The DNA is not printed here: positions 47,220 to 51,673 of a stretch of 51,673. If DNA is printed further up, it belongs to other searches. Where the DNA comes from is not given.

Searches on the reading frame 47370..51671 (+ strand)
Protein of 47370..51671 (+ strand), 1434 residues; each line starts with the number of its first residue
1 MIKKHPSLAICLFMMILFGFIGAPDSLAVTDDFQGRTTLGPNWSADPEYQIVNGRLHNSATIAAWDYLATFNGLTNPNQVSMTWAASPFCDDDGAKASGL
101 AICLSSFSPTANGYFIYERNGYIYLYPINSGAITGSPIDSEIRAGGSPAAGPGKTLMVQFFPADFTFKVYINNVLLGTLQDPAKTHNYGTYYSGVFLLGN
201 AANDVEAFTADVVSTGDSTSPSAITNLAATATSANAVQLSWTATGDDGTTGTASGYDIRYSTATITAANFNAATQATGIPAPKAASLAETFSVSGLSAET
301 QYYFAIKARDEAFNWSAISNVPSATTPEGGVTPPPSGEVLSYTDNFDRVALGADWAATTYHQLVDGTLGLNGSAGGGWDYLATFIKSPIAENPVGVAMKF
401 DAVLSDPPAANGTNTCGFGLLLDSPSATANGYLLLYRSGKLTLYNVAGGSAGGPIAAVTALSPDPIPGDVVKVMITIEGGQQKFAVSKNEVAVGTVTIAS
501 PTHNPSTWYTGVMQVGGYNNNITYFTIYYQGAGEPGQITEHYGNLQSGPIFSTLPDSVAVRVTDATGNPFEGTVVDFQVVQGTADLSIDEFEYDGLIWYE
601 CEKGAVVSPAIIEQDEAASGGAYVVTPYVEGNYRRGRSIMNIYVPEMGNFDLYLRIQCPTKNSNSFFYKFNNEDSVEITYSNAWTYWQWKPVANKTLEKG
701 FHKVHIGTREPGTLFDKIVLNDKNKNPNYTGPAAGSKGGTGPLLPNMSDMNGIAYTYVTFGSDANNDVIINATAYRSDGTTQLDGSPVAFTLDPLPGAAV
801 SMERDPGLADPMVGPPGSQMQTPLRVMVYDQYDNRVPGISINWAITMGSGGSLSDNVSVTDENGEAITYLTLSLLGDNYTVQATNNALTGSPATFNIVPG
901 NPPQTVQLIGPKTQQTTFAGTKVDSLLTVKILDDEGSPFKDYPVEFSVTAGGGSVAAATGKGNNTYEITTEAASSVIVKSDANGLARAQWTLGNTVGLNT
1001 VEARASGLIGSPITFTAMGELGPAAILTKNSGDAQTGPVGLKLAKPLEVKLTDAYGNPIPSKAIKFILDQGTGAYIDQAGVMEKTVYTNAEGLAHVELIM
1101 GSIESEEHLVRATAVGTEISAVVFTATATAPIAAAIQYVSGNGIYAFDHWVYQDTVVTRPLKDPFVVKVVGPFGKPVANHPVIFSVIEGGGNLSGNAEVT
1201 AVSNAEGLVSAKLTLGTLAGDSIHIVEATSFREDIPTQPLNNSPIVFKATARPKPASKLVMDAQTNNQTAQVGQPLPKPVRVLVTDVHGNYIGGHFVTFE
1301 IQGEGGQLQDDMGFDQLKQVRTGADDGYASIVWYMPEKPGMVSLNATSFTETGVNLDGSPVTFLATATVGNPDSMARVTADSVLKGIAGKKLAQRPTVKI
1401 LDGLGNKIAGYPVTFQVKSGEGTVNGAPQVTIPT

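Call 40: search_protein_families(library=pfam, proteins=[window:47370-51671:+], max_evalue=0.01)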
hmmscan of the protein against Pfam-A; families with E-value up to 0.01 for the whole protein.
window:47370-51671:+ (1434 aa): 5 families
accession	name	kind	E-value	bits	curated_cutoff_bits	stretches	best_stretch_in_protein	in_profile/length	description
PF02369.22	Big_1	-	3.8e-29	101.1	34.9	4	820-896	17-91/93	Bacterial Ig-like domain (group 1)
PF17789.7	MG4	-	3e-09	37.4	24.7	0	1166-1215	19-62/95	Macroglobulin domain MG4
PF00041.27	fn3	-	2e-08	34.8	25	1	222-312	1-72/84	Fibronectin type III domain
PF17829.7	GH115_C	-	0.00034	20.9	24.1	0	694-733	131-171/172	Glycosyl hydrolase family 115 C-terminal domain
PF16656.11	Pur_ac_phosph_N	-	0.0023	18.9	30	1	226-319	5-89/93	Purple acid Phosphatase, N-terminal domain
